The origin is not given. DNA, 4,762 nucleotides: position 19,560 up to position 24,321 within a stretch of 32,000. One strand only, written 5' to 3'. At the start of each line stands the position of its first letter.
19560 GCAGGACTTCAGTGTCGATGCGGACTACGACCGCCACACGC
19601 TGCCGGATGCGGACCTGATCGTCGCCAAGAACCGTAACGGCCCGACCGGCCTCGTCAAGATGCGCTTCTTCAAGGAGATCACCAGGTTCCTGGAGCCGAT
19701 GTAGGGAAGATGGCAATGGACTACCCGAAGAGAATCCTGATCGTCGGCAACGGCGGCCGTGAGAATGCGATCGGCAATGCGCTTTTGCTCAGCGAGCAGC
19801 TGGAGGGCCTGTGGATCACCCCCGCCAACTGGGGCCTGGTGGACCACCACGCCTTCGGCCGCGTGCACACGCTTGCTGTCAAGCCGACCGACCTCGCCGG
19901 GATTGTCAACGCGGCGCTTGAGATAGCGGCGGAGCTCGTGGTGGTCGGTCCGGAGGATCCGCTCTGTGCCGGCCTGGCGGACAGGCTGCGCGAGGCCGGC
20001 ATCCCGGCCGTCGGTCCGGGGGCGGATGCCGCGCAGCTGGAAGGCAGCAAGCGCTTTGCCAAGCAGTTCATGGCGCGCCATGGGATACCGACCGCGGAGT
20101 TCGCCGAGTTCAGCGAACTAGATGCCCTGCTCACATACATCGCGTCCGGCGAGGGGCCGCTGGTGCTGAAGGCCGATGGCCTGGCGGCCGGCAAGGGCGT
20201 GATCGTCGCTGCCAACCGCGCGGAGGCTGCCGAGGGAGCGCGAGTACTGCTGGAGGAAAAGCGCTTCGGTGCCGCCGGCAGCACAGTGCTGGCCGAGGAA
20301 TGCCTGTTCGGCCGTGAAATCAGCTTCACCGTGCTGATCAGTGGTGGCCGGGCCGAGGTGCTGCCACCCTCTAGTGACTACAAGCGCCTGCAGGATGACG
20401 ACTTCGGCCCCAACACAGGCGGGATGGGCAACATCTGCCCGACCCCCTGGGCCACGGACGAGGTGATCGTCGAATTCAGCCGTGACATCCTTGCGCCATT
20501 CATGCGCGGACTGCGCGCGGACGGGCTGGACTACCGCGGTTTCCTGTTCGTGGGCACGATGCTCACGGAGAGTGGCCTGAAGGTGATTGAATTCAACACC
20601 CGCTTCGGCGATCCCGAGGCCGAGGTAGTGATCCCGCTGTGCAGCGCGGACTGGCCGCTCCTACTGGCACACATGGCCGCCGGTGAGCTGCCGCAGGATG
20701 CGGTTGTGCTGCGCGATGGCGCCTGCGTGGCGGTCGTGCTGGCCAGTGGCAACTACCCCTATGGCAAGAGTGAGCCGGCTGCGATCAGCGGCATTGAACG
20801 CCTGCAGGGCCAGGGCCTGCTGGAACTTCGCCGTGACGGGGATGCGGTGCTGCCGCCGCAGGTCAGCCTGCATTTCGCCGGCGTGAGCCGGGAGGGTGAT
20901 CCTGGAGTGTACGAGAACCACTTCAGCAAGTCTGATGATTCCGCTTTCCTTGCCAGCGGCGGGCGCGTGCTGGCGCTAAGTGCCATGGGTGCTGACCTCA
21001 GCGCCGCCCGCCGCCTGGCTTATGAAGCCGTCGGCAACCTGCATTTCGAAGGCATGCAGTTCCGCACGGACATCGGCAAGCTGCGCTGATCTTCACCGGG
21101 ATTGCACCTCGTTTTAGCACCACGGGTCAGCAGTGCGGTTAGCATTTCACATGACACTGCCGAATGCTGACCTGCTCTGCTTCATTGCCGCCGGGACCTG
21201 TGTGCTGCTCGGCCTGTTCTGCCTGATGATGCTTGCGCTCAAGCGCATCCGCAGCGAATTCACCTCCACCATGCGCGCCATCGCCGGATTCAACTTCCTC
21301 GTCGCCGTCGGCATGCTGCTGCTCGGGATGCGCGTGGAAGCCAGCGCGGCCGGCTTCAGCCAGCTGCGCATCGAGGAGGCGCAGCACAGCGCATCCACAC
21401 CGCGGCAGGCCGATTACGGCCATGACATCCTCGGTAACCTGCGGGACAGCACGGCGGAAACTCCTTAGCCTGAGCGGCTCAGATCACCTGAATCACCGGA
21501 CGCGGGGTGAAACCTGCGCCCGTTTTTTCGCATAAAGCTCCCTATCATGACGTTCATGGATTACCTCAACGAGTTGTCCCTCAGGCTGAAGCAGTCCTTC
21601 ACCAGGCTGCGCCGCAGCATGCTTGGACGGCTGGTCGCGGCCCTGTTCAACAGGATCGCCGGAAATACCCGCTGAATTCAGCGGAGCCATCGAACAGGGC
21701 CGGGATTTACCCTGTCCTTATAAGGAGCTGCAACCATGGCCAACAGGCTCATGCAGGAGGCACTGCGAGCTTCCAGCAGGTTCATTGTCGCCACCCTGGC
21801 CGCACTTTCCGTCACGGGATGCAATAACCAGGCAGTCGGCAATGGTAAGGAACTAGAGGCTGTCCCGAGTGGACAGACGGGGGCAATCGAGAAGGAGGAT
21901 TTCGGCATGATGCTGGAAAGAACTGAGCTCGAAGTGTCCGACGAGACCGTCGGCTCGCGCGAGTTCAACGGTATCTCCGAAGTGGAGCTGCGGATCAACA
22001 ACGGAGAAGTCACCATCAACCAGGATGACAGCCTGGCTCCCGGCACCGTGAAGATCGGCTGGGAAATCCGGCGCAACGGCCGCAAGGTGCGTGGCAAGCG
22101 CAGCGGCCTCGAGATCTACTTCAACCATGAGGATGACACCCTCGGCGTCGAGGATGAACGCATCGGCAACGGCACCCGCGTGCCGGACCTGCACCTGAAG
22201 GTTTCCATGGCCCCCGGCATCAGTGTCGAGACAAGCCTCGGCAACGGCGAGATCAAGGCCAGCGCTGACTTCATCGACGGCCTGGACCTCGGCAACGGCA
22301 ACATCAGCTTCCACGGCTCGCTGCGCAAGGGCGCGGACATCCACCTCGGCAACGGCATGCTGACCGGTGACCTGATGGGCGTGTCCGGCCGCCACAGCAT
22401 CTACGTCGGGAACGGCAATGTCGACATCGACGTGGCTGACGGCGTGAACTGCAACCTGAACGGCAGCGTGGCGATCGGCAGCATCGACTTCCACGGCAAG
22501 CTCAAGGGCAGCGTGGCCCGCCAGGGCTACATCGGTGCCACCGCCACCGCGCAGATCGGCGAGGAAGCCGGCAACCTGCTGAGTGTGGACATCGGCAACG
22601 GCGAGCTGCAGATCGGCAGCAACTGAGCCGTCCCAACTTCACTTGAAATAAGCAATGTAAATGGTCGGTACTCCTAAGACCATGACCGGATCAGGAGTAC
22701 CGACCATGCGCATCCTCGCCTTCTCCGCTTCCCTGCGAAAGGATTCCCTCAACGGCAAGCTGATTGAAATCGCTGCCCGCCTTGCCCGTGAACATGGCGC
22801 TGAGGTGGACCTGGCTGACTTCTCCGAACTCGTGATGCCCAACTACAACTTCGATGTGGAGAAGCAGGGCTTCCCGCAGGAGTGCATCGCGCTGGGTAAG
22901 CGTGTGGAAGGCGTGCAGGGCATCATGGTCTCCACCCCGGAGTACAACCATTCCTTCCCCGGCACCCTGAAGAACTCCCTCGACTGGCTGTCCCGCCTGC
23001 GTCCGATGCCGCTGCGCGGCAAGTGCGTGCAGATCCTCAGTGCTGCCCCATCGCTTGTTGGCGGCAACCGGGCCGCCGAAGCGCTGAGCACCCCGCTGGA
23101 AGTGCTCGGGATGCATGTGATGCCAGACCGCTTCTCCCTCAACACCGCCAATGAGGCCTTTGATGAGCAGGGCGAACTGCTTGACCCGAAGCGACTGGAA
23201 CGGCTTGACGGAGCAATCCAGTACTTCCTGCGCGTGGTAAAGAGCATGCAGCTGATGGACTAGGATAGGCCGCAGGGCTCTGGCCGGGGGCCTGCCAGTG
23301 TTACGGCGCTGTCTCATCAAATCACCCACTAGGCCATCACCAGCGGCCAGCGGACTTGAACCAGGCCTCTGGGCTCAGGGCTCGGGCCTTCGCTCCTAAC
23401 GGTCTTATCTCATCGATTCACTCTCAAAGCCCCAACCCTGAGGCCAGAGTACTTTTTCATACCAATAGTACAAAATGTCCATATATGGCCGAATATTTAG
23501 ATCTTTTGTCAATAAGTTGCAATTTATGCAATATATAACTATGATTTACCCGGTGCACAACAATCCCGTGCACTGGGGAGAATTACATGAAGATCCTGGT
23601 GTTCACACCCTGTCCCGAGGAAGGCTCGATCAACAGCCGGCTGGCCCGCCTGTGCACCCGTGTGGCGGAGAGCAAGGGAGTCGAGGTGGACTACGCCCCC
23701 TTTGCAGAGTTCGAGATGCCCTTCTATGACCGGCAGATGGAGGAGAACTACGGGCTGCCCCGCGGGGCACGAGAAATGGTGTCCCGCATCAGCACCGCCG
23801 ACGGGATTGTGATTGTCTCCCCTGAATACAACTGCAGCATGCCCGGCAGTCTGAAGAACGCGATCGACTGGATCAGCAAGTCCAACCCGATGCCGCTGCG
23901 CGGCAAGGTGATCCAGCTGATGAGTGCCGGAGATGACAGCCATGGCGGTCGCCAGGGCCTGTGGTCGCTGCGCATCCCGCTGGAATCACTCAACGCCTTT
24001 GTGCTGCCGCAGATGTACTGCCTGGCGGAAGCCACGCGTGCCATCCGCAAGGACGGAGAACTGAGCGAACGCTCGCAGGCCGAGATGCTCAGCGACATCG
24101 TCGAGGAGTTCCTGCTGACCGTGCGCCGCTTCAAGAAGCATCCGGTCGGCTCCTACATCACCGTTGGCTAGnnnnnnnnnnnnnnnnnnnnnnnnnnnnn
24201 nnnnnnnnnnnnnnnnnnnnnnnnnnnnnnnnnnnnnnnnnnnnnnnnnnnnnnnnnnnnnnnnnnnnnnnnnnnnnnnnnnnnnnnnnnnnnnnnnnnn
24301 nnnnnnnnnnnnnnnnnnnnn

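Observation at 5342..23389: Pervasive tandem arrays with strict 7-nt periodicity fill the intergenic spacers (at least 10 loci)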

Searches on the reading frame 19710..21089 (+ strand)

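Call 11: search_protein_families(library=pfam, proteins=[window:19710-21089:+])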
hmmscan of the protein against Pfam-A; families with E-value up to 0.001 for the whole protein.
window:19710-21089:+ (459 aa): 4 families
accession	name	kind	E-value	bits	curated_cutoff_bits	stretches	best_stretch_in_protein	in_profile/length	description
PF01071.24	GARS_A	-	2.7e-64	217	27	1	112-304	1-194/194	Phosphoribosylglycinamide synthetase, ATP-grasp (A) domain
PF02844.21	GARS_N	-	6.6e-25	88.2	29.5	1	8-111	2-100/100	Phosphoribosylglycinamide synthetase, N domain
PF02843.22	GARS_C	-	5e-17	62.4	34.8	1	339-457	1-91/92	Phosphoribosylglycinamide synthetase, C domain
PF02222.28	ATP-grasp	-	6e-05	23.2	27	1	119-208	1-86/179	ATP-grasp domain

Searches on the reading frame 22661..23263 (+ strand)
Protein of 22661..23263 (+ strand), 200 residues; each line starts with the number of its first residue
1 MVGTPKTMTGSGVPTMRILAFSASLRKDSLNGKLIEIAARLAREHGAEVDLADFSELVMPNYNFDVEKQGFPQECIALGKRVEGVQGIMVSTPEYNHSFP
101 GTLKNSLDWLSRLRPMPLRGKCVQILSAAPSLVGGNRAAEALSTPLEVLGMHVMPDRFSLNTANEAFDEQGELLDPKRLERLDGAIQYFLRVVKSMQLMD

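Call 11: search_protein_families(library=pfam, proteins=[window:22661-23263:+])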
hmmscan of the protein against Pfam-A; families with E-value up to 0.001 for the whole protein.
window:22661-23263:+ (200 aa): 2 families
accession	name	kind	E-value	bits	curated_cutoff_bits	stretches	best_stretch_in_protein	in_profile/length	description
PF03358.20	FMN_red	-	1.9e-37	128.6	24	1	16-164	1-151/152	NADPH-dependent FMN reductase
PF02525.22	Flavodoxin_2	-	6.6e-05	23.1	27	1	16-109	1-102/198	Flavodoxin-like fold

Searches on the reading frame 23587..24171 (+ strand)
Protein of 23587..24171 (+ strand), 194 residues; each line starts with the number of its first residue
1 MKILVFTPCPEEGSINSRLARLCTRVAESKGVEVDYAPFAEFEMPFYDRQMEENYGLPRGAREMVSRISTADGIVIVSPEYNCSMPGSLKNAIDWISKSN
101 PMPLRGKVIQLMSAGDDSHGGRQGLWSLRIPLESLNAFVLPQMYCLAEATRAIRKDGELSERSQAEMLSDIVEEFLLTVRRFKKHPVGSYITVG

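Call 58: search_protein_families(library=ncbifam, proteins=[window:23587-24171:+])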
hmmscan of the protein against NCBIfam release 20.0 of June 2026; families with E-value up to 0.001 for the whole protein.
window:23587-24171:+ (194 aa): 4 families
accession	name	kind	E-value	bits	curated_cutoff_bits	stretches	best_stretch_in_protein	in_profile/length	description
TIGR02690.1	resist_ArsH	equivalog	1.7e-08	33.9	292.25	1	10-176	36-197/219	arsenical resistance protein ArsH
TIGR03567.1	FMN_reduc_SsuE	equivalog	1.2e-06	28.6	164.05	1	3-174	2-167/171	NADPH-dependent FMN reductase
TIGR03566.1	FMN_reduc_MsuE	equivalog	2.7e-06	27.3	212.5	1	27-115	27-110/174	FMN reductase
NF007859.0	PRK10569.1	equivalog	1.2e-05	25.1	225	1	1-115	1-108/191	NADPH-dependent FMN reductase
